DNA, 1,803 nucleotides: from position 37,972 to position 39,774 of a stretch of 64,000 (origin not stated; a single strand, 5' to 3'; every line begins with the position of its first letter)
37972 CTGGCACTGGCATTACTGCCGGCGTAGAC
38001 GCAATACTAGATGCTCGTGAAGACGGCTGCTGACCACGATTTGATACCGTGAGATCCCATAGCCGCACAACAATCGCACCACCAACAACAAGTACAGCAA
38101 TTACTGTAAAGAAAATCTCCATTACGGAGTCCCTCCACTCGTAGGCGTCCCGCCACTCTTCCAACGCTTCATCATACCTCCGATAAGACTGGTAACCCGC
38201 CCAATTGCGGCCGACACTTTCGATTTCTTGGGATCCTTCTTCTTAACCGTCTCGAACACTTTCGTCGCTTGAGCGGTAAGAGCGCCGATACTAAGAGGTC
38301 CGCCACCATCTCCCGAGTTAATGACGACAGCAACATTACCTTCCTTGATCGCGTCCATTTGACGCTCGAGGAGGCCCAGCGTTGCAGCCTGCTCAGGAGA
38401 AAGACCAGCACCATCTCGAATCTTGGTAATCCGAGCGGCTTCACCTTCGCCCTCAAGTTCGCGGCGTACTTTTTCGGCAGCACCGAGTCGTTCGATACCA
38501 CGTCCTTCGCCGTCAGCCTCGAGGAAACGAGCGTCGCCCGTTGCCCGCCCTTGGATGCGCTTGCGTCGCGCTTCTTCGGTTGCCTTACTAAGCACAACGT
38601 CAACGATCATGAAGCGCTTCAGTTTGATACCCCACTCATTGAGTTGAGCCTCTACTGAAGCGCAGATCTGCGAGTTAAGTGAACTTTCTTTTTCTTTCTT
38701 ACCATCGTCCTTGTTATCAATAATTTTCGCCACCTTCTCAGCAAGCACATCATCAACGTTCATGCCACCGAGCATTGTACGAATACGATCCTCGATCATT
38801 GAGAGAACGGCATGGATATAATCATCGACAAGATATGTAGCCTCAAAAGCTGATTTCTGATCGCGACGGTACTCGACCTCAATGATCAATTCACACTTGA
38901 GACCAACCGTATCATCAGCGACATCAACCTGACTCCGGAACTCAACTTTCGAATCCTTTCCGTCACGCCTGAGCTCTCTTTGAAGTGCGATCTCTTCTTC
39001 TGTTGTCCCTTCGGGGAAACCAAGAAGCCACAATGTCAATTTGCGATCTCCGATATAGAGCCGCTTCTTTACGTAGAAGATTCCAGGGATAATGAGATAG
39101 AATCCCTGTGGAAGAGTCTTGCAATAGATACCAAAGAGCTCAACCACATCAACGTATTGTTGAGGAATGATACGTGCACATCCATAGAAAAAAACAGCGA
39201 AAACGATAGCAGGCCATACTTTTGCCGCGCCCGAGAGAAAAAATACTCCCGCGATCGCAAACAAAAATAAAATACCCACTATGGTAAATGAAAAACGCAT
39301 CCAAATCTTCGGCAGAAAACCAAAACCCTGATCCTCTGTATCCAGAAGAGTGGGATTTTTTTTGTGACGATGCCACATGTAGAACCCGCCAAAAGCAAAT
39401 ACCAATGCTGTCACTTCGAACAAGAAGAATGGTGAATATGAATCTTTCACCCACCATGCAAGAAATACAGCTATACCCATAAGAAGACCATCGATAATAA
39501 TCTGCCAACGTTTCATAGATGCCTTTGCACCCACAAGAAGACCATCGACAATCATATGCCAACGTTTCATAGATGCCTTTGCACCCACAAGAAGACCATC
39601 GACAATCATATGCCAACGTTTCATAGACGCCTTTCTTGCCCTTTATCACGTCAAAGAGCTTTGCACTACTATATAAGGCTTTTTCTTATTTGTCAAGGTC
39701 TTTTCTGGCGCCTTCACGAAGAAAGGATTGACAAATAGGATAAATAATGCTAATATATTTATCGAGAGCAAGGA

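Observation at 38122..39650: Three 54-bp tandem repeats creating three alternative in-frame starts for the SPFH/flotillin-like gene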

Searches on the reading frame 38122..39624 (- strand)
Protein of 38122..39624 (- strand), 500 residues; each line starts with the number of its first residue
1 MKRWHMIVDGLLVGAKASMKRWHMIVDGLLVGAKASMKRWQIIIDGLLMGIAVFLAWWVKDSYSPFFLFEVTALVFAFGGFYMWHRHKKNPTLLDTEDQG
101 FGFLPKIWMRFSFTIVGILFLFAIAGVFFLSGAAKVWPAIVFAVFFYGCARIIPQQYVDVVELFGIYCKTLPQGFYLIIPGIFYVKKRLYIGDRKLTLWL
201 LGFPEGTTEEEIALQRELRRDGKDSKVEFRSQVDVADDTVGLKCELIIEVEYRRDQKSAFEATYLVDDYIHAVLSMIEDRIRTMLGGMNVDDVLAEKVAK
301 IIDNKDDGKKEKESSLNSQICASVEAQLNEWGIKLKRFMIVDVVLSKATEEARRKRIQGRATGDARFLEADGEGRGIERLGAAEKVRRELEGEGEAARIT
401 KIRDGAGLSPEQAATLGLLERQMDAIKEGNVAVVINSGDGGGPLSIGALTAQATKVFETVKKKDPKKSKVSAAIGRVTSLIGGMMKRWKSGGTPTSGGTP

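Call 4: search_protein_families(library=pfam, proteins=[window:38122-39624:-], max_evalue=0.01)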
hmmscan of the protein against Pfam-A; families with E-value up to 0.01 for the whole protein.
window:38122-39624:- (500 aa): 1 family
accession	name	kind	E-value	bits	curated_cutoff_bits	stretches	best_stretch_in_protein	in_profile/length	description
PF01145.31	Band_7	-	2.2e-13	51.1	23.6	1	152-373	2-175/176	SPFH domain / Band 7 family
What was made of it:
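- Checked: It matches Pfam Band_7/SPFH at residues 152-373, E 2e-13, 51 bits against a cut-off of 23.6 (call 4).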

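Call 11: find_homologous_proteins(query=window:38122-39624:-, max_evalue=0.00001)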
Query window:38122-39624:- (500 aa): 1 proteins with E <= 0.00001 among 8000 candidates.
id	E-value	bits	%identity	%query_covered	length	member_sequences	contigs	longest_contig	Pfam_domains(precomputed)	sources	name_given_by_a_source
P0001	0.0e+0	1080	100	96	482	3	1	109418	PF01145.32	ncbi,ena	ncbi:MAG: SPFH domain-containing protein [Patescibacteria group bacterium]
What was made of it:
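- Tried and rejected: Close relatives that could date the duplication. find_homologous_proteins returned only the protein itself (call 11).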

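Call 14: find_related_loci(query=window:38122-39516:-, collection=genome_contigs, flank=6000)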
Query window:38122-39516:- (464 aa) in genome_contigs; peptide patterns used: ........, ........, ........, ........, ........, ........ (x = any residue, [..] = any of these).
328 stretches matched a pattern, but none encodes a relative of the query by tblastn (E <= 1e-3).

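Call 16: list_cluster_members(proteins=[P0001])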
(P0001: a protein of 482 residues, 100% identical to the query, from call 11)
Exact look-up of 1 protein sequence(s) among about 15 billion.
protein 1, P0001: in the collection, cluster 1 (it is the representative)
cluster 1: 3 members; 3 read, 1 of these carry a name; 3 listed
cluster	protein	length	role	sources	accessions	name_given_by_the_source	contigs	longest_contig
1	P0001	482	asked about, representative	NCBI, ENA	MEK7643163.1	MAG: SPFH domain-containing protein [Patescibacteria group bacterium]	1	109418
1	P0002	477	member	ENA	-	-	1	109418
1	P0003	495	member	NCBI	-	-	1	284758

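Call 17: find_encoding_contigs(protein=P0001, flank=3000, max_places=10)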
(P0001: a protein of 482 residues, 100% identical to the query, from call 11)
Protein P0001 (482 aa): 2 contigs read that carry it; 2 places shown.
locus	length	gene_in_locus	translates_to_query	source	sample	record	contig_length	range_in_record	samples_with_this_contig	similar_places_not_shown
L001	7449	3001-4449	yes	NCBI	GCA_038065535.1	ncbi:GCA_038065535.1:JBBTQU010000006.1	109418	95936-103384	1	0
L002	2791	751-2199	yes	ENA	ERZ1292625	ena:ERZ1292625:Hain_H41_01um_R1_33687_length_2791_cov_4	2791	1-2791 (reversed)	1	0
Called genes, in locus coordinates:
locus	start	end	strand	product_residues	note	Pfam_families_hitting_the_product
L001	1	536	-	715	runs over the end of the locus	PF01138:RNase_PH, PF03725:RNase_PH_C, PF03726:PNPase (weak), PF01138:RNase_PH, PF00013:KH_1, PF00575:S1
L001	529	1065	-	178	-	PF01936:NYN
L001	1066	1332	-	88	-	PF00312:Ribosomal_S15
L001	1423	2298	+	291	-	PF02899:Phage_int_SAM_1, PF13495:Phage_int_SAM_4, PF00589:Phage_integrase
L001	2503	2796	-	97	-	-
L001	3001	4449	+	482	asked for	PF01145:Band_7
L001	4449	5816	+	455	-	-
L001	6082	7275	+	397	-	PF03435:Sacchrp_dh_NADP, PF16653:Sacchrp_dh_C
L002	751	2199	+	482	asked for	PF01145:Band_7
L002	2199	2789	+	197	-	?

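Call 19: find_encoding_contigs(protein=P0003, flank=4000, max_places=10)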
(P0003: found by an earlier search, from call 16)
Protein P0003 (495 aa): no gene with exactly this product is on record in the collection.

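Call 20: find_encoding_contigs(protein=P0002, flank=4000, max_places=10)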
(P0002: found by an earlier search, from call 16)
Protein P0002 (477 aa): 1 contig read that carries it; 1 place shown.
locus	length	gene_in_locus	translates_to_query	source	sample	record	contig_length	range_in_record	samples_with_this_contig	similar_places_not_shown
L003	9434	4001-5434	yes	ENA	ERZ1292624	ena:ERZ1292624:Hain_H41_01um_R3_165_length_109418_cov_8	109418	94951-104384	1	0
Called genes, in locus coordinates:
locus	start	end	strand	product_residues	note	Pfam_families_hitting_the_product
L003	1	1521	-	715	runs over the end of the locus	PF01138:RNase_PH, PF03725:RNase_PH_C, PF03726:PNPase (weak), PF01138:RNase_PH, PF00013:KH_1, PF00575:S1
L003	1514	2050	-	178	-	PF01936:NYN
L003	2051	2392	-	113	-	PF00312:Ribosomal_S15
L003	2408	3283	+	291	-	PF02899:Phage_int_SAM_1, PF13495:Phage_int_SAM_4, PF00589:Phage_integrase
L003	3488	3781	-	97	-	-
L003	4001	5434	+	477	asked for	PF01145:Band_7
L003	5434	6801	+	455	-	-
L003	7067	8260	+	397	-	PF03435:Sacchrp_dh_NADP, PF16653:Sacchrp_dh_C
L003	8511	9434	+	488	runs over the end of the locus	PF01743:PolyA_pol, PF12627:PolyA_pol_RNAbd, PF01966:HD, PF13735:tRNA_NucTran2_2 (weak)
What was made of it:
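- Coverage is only 4-8x (contig names, calls 17, 20).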

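Call 31: search_protein_families(library=ncbifam, proteins=[window:38122-39516:-], max_evalue=0.01)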
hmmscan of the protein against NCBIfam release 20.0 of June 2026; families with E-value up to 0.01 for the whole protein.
window:38122-39516:- (464 aa): 0 families

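Call 32: search_solved_structures(query=window:38122-39516:-, max_evalue=0.01)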
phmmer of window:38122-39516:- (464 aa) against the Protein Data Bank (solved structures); distinct sequences matched with E-value up to 0.01: 1.
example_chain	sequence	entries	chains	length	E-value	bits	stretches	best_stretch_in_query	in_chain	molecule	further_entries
8z5g_A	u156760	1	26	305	6.7e-08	35.3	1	223-363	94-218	Protein QmcA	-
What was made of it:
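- On SPFH / Band 7 protein family: PF01145, 51.1 bits against a cut-off of 23.6, residues 152-373 (call 4); QmcA 8z5g, E 6.7e-8 (call 32)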

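Call 33: search_protein_representatives(protein=window:38122-39624:-)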
Query: 500 residues. Proteins with E-value up to 0.001 (for the whole library): 77; up to 1e-10: 10; up to 1e-30: 3. The best 77 are listed.
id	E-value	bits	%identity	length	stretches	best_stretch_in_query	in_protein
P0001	0.0e+00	1080.3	100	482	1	19-500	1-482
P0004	2.7e-54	201.5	46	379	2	102-359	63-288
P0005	3.1e-32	128.7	41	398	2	107-374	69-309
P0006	9.4e-23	97.4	35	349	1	122-463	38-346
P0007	3.8e-22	95.4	35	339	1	117-463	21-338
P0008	5.3e-18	81.8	35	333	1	118-465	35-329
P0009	9.8e-17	77.6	32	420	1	116-460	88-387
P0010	1.8e-14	70.1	32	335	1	115-470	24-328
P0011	6.4e-13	65.0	32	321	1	210-457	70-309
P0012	2.8e-12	62.9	32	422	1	121-467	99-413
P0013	7.6e-10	54.8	35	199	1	125-302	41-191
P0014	7.9e-10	54.8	29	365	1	107-454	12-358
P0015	4.3e-09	52.4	33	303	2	310-422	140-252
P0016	6.8e-09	51.7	29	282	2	320-459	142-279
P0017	1.8e-08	50.3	30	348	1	232-458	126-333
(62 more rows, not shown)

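Call 35: find_related_loci(query=window:38122-39516:-, collection=metagenome_contigs, flank=3000)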
Query window:38122-39516:- (464 aa) in metagenome_contigs; peptide patterns used: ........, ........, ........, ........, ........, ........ (x = any residue, [..] = any of these).
443 stretches matched a pattern; 2 encode a relative of the query (tblastn E <= 1e-3); 2 distinct loci.
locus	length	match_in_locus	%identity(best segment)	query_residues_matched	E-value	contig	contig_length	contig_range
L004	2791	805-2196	100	1-464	0e+0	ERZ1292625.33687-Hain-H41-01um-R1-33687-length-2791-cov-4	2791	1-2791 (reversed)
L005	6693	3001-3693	21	98-370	1e-7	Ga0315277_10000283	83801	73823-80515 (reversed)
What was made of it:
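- Tried and rejected: The metagenome_contigs scan found only the R1 contig and one distant locus (call 35).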

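Call 41: find_related_loci(query=A2, collection=genome_contigs, flank=3000)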
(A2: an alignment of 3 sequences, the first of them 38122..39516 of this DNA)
Query A2 (464 aa) in genome_contigs; peptide patterns used: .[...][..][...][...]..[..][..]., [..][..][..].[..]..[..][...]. (x = any residue, [..] = any of these).
25 stretches matched a pattern; 1 encode a relative of the query (tblastn E <= 1e-3); 1 distinct loci.
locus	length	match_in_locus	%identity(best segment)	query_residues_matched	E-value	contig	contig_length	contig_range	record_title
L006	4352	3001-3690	24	93-366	4e-14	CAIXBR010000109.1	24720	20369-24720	MAG: uncultured Elusimicrobia bacterium isolate AlinenLipids_bin-3311 genome assembly, contig: bin-3311:109/132, whole g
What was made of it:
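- Tried and rejected: Two genome_contigs scans found nothing, then one distant Elusimicrobia hit (calls 14, 41).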

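Call 42: find_encoding_contigs(protein=P0004, flank=3000, max_places=4)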
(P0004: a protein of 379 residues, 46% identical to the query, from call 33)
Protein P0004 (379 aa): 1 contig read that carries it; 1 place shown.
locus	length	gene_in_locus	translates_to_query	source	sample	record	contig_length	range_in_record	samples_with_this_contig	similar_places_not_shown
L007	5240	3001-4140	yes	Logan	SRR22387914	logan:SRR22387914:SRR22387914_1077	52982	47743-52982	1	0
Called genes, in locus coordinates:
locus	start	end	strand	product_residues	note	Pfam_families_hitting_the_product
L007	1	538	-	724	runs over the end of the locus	PF01138:RNase_PH, PF03725:RNase_PH_C, PF03726:PNPase (faint), PF01138:RNase_PH, PF00013:KH_1, PF00575:S1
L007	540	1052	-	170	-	PF01936:NYN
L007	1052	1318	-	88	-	PF00312:Ribosomal_S15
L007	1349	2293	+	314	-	PF02899:Phage_int_SAM_1, PF13495:Phage_int_SAM_4 (faint), PF00589:Phage_integrase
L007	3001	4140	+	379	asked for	PF01145:Band_7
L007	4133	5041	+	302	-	-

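Call 43: find_encoding_contigs(protein=window:38122-39624:-, flank=3000, max_places=10)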
Protein window:38122-39624:- (500 aa): no gene with exactly this product is on record in the collection.
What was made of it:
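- Tried and rejected: Exact look-ups of the 500-aa and 495-aa products found no record (calls 19, 43).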

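Call 45: find_encoding_contigs(protein=P0005, flank=3000, max_places=4)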
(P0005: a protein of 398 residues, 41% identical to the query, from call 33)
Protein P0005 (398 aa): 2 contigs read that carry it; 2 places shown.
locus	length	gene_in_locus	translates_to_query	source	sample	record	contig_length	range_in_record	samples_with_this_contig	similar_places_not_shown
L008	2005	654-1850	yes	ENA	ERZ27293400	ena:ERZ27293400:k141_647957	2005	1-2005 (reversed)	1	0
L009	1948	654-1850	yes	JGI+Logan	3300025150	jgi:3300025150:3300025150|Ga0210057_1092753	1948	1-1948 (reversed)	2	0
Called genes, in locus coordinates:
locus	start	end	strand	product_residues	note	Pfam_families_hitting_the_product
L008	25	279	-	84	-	-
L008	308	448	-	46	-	-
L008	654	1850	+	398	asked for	PF01145:Band_7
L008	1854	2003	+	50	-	?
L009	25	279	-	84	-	-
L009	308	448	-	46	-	-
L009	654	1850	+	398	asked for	PF01145:Band_7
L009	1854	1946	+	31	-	?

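Call 53: find_encoding_contigs(protein=P0006, flank=3000, max_places=3)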
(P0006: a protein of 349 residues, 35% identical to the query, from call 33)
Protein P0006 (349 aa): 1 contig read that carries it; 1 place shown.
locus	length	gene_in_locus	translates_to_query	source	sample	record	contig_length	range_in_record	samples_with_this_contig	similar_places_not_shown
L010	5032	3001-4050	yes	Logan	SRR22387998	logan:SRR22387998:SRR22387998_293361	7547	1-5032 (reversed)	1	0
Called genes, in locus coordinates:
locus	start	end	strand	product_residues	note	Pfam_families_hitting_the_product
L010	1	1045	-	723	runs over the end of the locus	PF01138:RNase_PH, PF03725:RNase_PH_C, PF03726:PNPase (weak), PF01138:RNase_PH, PF00013:KH_1, PF00575:S1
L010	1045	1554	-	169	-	PF01936:NYN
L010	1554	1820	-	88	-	PF00312:Ribosomal_S15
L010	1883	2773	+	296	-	PF02899:Phage_int_SAM_1, PF13102:Phage_int_SAM_5 (weak), PF13495:Phage_int_SAM_4, PF00589:Phage_integrase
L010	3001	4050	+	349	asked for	PF01145:Band_7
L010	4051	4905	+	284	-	-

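Call 54: find_encoding_contigs(protein=P0007, flank=3000, max_places=3)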
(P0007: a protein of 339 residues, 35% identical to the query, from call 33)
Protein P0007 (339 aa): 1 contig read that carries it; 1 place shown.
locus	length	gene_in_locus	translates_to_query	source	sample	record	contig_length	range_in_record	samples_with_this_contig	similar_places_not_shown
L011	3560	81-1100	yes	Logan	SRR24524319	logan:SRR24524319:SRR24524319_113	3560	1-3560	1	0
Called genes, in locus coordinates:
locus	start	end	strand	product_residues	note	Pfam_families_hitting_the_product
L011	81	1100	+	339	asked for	PF01145:Band_7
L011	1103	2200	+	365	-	-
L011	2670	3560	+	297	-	?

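Call 55: find_encoding_contigs(protein=P0012, flank=3000, max_places=3)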
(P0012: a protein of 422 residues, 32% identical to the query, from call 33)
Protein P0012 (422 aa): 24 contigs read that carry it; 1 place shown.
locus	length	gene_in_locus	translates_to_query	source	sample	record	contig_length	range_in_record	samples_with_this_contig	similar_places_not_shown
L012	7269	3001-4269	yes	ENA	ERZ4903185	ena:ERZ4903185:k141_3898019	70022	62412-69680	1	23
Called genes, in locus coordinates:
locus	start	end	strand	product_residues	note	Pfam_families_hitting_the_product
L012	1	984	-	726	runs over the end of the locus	PF01138:RNase_PH, PF03725:RNase_PH_C, PF01138:RNase_PH, PF00013:KH_1, PF22675:KH-I_KHDC4-BBP (weak), PF00575:S1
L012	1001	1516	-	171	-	PF01936:NYN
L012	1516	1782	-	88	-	PF00312:Ribosomal_S15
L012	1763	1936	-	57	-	-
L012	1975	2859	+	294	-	PF02899:Phage_int_SAM_1, PF13102:Phage_int_SAM_5, PF13495:Phage_int_SAM_4, PF00589:Phage_integrase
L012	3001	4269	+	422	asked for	PF01145:Band_7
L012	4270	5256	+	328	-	-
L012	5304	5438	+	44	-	-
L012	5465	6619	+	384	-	-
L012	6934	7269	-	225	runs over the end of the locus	?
